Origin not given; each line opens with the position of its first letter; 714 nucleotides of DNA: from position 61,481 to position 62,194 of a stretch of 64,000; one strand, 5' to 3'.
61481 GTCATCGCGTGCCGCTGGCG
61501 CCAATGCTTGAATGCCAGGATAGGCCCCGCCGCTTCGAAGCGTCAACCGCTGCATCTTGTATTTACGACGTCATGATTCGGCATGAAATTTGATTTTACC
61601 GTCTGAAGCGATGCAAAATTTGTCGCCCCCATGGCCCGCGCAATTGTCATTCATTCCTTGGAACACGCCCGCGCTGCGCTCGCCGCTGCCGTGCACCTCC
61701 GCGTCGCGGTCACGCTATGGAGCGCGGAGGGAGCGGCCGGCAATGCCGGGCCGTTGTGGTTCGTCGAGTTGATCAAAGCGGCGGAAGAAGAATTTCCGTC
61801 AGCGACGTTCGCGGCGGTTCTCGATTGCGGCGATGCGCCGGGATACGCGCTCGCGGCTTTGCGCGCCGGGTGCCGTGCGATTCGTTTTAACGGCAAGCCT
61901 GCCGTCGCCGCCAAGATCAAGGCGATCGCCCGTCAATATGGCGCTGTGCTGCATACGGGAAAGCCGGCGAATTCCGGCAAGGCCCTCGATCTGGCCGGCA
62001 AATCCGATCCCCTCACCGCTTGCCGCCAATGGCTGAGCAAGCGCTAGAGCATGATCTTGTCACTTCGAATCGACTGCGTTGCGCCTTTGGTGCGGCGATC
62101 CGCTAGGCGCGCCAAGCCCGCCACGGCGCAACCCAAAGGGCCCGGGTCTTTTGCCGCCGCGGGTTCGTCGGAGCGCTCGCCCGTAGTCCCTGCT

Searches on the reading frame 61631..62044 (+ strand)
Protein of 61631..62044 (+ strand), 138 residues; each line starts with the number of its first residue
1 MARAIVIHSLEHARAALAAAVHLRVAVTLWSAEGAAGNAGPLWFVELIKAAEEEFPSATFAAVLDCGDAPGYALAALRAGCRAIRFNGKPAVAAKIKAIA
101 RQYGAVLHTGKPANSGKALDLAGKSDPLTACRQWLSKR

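Call 30: search_protein_families(library=pfam, proteins=[window:61631-62044:+], max_evalue=0.01)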
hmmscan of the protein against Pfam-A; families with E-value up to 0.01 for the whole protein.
window:61631-62044:+ (138 aa): 1 family
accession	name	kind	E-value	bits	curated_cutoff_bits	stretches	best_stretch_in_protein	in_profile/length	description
PF01116.26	F_bP_aldolase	-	0.00087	19.3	25.5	1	4-88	19-104/277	Fructose-bisphosphate aldolase class-II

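Call 31: find_homologous_proteins(query=window:61631-62044:+, max_evalue=0.00001)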
Query window:61631-62044:+ (138 aa): 180 proteins with E <= 0.00001 among 1169 candidates; the best 120 are listed.
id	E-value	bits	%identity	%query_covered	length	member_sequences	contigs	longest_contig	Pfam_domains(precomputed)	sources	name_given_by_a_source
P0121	2.4e-77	275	94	100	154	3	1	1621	-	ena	-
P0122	1.5e-73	263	91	100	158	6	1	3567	-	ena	-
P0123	1.0e-70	254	88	100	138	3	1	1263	-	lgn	-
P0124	4.3e-69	249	88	100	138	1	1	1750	-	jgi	-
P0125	3.0e-66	240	83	100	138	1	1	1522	-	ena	-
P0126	4.0e-66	239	82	99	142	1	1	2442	-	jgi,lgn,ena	-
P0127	5.0e-63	229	82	100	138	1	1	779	-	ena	-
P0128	9.6e-45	170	65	99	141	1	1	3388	-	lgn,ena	-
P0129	3.9e-44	168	63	99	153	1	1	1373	PF01116.27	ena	-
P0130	2.7e-43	165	65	100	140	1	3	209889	-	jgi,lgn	-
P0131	5.1e-43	164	64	99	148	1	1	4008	PF01116.27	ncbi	-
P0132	6.7e-43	164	64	99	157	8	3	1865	-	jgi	jgi:hypothetical protein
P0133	2.3e-42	162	63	99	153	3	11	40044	PF01116.27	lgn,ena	-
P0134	2.7e-42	162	62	100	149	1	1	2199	-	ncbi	-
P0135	1.1e-41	160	60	100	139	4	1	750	PF01116.27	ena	-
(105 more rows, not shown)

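Call 33: find_encoding_contigs(protein=P0121, flank=2000, max_places=3)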
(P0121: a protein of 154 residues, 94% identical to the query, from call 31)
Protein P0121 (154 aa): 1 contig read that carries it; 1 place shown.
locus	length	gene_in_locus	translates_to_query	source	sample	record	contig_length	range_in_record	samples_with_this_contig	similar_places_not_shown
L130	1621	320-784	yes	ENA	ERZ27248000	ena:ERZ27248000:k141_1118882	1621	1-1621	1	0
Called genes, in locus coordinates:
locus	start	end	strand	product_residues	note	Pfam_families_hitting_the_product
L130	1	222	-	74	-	?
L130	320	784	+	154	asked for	-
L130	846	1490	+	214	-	PF02581:TMP-TENI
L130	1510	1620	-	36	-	?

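Call 34: find_encoding_contigs(protein=P0122, flank=2000, max_places=3)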
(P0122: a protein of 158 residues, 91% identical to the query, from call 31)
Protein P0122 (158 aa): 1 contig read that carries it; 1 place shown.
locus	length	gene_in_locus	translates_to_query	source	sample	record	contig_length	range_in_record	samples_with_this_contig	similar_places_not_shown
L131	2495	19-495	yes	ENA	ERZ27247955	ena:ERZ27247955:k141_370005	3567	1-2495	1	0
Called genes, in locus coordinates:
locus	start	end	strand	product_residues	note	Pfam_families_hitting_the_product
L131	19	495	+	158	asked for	-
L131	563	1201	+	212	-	PF02581:TMP-TENI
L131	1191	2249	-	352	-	PF00152:tRNA-synt_2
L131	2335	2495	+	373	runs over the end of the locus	PF04055:Radical_SAM, PF12544:LAM_C (weak)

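Call 35: find_encoding_contigs(protein=P0124, flank=2000, max_places=3)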
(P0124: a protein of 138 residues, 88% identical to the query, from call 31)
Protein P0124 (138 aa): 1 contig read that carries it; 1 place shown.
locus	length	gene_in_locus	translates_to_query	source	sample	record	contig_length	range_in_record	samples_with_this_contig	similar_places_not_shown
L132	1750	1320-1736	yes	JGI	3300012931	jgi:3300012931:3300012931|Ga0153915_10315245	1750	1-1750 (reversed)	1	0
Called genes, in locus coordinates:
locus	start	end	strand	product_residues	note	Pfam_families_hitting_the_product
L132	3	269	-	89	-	?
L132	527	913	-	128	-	PF05164:ZapA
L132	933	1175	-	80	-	-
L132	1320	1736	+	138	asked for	-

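Call 36: find_encoding_contigs(protein=P0126, flank=2000, max_places=3)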
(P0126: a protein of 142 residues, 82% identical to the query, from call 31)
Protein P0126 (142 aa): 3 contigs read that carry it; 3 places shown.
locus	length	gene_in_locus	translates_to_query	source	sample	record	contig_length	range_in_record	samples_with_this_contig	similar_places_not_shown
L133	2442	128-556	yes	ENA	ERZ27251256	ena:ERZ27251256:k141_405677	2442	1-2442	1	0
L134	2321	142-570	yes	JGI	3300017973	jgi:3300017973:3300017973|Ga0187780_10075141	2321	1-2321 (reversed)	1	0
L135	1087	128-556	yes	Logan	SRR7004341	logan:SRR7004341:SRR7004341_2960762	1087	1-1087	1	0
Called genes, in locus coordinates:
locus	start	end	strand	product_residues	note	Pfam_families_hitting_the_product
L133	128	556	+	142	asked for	-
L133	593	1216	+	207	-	PF02581:TMP-TENI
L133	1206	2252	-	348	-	PF00152:tRNA-synt_2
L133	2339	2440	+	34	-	?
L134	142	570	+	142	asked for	-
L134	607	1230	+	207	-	PF02581:TMP-TENI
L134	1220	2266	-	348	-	PF00152:tRNA-synt_2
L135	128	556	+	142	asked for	-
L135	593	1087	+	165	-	?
